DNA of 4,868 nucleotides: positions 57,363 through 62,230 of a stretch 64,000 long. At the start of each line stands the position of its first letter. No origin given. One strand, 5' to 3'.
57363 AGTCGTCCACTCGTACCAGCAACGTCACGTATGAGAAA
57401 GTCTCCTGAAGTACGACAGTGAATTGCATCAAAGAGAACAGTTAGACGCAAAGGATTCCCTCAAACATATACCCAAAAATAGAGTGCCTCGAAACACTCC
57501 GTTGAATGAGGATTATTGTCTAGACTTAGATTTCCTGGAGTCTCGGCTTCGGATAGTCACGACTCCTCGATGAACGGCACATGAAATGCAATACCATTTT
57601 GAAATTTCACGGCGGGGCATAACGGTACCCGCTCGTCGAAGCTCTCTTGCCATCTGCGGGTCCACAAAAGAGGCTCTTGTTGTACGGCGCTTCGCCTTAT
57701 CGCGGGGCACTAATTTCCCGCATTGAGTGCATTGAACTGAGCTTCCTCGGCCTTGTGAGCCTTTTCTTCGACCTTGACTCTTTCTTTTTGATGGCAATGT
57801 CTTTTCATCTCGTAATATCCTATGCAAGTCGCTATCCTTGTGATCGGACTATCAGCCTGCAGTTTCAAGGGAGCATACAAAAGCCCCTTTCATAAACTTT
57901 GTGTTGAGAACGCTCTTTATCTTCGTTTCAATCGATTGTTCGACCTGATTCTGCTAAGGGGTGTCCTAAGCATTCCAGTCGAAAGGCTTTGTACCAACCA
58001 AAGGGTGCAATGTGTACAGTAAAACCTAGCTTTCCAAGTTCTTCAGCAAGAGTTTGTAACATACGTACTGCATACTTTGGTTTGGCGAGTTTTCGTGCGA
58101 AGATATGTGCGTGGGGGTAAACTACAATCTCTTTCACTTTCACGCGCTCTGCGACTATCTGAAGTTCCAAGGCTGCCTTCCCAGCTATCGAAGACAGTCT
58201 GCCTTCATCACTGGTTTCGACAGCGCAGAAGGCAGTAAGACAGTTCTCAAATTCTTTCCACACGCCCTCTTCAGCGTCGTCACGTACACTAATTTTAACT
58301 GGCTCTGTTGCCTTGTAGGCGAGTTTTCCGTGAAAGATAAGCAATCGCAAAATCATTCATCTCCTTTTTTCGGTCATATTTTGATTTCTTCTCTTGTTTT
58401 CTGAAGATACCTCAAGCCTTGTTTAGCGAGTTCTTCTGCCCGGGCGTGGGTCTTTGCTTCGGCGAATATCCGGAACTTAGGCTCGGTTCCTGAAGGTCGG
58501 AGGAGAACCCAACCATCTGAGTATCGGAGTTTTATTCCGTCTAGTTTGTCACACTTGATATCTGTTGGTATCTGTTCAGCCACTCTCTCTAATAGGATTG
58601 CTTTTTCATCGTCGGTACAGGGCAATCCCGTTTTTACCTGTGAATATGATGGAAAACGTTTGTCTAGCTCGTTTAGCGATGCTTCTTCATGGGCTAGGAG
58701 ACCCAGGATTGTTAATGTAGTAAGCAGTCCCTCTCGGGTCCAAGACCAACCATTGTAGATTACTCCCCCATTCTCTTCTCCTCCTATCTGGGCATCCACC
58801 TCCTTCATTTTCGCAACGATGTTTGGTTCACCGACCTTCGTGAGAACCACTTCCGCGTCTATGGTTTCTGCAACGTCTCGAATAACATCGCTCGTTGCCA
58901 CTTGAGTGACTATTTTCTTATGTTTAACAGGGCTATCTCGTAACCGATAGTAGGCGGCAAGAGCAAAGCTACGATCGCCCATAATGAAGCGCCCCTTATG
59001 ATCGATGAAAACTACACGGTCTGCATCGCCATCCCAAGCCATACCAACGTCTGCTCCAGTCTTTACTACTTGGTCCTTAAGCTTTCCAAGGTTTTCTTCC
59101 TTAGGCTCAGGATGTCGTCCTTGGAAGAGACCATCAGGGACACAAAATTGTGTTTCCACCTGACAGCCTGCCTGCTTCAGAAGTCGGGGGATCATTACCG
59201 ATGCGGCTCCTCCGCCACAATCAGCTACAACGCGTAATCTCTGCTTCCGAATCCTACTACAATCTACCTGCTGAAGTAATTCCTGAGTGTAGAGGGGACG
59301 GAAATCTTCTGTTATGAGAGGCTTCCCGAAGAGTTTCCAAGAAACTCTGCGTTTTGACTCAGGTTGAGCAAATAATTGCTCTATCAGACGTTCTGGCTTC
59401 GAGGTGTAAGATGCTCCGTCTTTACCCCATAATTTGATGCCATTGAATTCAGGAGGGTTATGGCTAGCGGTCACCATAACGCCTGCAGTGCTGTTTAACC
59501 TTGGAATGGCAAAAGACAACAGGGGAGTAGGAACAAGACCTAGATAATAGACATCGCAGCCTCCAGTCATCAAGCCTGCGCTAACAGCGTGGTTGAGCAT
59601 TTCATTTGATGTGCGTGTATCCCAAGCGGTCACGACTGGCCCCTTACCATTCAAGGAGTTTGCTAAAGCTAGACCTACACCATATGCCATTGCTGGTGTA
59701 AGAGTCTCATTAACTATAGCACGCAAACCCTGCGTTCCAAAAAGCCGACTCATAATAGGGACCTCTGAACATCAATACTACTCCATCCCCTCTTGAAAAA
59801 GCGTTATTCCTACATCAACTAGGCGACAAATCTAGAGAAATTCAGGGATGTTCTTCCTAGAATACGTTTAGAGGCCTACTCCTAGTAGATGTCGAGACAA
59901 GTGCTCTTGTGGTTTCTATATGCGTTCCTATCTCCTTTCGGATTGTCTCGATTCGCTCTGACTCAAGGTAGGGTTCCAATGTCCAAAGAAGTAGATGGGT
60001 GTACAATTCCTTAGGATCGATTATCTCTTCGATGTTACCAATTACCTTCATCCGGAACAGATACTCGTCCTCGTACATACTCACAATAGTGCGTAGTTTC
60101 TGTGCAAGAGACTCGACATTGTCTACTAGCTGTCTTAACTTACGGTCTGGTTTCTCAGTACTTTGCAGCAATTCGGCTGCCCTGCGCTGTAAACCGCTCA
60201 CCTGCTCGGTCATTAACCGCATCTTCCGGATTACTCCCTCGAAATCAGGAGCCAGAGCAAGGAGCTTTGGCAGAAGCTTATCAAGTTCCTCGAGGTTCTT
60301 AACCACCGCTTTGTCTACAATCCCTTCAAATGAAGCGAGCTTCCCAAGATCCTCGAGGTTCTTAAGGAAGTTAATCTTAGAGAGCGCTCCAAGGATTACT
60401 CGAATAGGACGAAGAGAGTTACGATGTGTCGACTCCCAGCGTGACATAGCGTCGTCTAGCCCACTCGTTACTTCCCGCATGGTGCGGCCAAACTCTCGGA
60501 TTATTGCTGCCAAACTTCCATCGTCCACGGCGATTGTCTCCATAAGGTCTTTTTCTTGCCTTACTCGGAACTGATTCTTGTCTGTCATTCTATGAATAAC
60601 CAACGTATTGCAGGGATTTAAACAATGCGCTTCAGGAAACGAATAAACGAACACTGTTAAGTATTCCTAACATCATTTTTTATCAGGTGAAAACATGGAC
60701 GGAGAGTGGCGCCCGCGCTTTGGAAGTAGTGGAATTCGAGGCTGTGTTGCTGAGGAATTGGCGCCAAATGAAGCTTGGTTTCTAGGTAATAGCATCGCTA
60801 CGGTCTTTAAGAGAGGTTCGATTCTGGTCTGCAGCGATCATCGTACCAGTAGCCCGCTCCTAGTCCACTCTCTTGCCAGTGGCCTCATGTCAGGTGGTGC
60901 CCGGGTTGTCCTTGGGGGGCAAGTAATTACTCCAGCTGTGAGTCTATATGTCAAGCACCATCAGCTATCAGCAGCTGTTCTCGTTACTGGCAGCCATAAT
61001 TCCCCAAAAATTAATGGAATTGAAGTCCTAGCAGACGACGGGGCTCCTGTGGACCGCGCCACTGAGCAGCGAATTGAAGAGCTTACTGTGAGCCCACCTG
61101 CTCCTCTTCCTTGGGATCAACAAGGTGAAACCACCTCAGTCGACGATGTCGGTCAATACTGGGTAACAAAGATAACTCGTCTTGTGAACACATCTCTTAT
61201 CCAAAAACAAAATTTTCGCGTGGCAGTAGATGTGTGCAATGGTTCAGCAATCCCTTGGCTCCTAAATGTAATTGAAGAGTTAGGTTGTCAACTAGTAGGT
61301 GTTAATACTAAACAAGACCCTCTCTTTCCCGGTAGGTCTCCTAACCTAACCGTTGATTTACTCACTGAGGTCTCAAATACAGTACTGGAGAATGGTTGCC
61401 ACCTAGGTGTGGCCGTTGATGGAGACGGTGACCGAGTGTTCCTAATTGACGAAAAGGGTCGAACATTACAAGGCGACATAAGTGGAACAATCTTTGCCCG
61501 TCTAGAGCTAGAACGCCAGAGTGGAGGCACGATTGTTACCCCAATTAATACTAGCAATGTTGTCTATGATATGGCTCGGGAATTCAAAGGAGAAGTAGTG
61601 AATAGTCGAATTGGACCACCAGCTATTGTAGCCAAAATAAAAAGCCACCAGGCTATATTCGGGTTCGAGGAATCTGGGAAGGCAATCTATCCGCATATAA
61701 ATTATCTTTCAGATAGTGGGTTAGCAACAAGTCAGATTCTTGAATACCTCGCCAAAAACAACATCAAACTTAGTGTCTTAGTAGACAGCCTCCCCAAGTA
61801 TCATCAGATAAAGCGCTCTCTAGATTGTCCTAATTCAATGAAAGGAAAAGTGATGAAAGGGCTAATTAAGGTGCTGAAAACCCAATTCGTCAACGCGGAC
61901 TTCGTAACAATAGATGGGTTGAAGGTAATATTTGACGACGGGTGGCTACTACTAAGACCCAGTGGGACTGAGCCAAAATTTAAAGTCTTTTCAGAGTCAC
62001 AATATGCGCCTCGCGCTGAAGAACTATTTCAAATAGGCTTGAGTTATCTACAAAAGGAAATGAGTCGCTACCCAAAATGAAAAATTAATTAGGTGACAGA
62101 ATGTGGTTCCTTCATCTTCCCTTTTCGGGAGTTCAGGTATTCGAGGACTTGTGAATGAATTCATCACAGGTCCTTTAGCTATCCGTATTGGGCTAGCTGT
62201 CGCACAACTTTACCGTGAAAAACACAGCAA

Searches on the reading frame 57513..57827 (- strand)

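Call 27: search_protein_families(library=pfam, proteins=[window:57513-57827:-], max_evalue=0.001)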
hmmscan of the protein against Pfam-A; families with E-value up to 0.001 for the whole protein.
window:57513-57827:- (104 aa): 1 family
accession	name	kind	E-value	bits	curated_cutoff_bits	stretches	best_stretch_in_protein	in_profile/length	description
PF01283.25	Ribosomal_S26e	-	2.1e-22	80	27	1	11-102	1-96/108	Ribosomal protein S26e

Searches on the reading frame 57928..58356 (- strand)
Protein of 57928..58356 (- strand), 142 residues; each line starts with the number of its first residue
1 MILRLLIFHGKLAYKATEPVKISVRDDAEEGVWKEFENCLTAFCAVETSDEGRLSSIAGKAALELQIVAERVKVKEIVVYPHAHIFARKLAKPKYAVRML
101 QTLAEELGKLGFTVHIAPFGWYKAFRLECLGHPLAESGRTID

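Call 27: search_protein_families(library=pfam, proteins=[window:57928-58356:-], max_evalue=0.001)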
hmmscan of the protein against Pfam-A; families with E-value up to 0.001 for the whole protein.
window:57928-58356:- (142 aa): 1 family
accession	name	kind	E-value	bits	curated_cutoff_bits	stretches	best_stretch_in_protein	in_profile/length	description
PF08915.16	tRNA-Thr_ED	-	6.2e-35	120.7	30.2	1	4-141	2-137/137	Archaea-specific editing domain of threonyl-tRNA synthetase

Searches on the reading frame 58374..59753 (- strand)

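Call 27: search_protein_families(library=pfam, proteins=[window:58374-59753:-], max_evalue=0.001)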
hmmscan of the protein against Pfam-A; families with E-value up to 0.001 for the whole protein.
window:58374-59753:- (459 aa): 4 families
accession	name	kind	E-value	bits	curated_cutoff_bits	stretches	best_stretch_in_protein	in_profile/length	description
PF02878.22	PGM_PMM_I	-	5.9e-40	136.6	22.5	1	3-133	2-136/138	Phosphoglucomutase/phosphomannomutase, alpha/beta/alpha domain I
PF02879.22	PGM_PMM_II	-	2.5e-27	95.8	29.3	1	155-254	3-103/103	Phosphoglucomutase/phosphomannomutase, alpha/beta/alpha domain II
PF02880.22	PGM_PMM_III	-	3.5e-21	75.9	20.7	1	259-364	2-108/115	Phosphoglucomutase/phosphomannomutase, alpha/beta/alpha domain III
PF00408.26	PGM_PMM_IV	-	1.1e-10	41.8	23.1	1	397-445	21-64/68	Phosphoglucomutase/phosphomannomutase, C-terminal domain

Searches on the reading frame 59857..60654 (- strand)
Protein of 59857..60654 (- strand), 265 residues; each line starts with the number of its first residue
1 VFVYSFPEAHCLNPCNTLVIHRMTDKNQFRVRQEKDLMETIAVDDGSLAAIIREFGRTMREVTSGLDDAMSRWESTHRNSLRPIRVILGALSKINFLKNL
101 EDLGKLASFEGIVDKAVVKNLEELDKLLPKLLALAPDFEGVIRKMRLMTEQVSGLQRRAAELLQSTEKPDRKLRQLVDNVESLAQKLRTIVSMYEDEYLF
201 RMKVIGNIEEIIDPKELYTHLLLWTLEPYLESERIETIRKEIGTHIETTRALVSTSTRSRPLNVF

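Call 27: search_protein_families(library=pfam, proteins=[window:59857-60654:-], max_evalue=0.001)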
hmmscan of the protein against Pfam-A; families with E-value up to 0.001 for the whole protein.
window:59857-60654:- (265 aa): 1 family
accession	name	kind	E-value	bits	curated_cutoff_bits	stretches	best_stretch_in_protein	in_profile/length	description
PF15011.11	CA109-like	-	6e-06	26.7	27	1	60-209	3-151/161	Ribosome biogenesis protein C1orf109-like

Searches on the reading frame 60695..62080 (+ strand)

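Call 43: search_protein_families(library=ncbifam, proteins=[window:60695-62080:+], max_evalue=0.01)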
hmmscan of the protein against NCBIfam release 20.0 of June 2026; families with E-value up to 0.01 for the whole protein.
window:60695-62080:+ (461 aa): 7 families
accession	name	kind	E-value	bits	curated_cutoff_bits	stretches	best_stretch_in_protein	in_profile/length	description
TIGR03990.1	Arch_GlmM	equivalog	8.5e-121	403.9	439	1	9-448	4-440/444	phosphoglucosamine mutase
TIGR01455.1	glmM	equivalog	6.3e-57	193.2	447.55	1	9-442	1-430/442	phosphoglucosamine mutase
NF046027.1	PhglucPhmanMutPgmG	equivalog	6.7e-56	189.8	600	1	14-435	15-433/460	phosphoglucomutase/phosphomannomutase PgmG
NF007088.0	PRK09542.1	equivalog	5.6e-49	167.3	618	1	13-440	16-441/456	phosphomannomutase/phosphoglucomutase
NF011943.0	PRK15414.1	subfamily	1.6e-28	99.9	801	1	11-436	9-437/456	phosphomannomutase CpsG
TIGR01132.1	pgm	equivalog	1.7e-14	53.2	778.05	2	8-211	41-267/546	phosphoglucomutase (alpha-D-glucose-1,6-bisphosphate-dependent)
NF005737.0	PRK07564.1-1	equivalog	7.1e-05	21.6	378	1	66-253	77-288/543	alpha-D-glucose phosphate-specific phosphoglucomutase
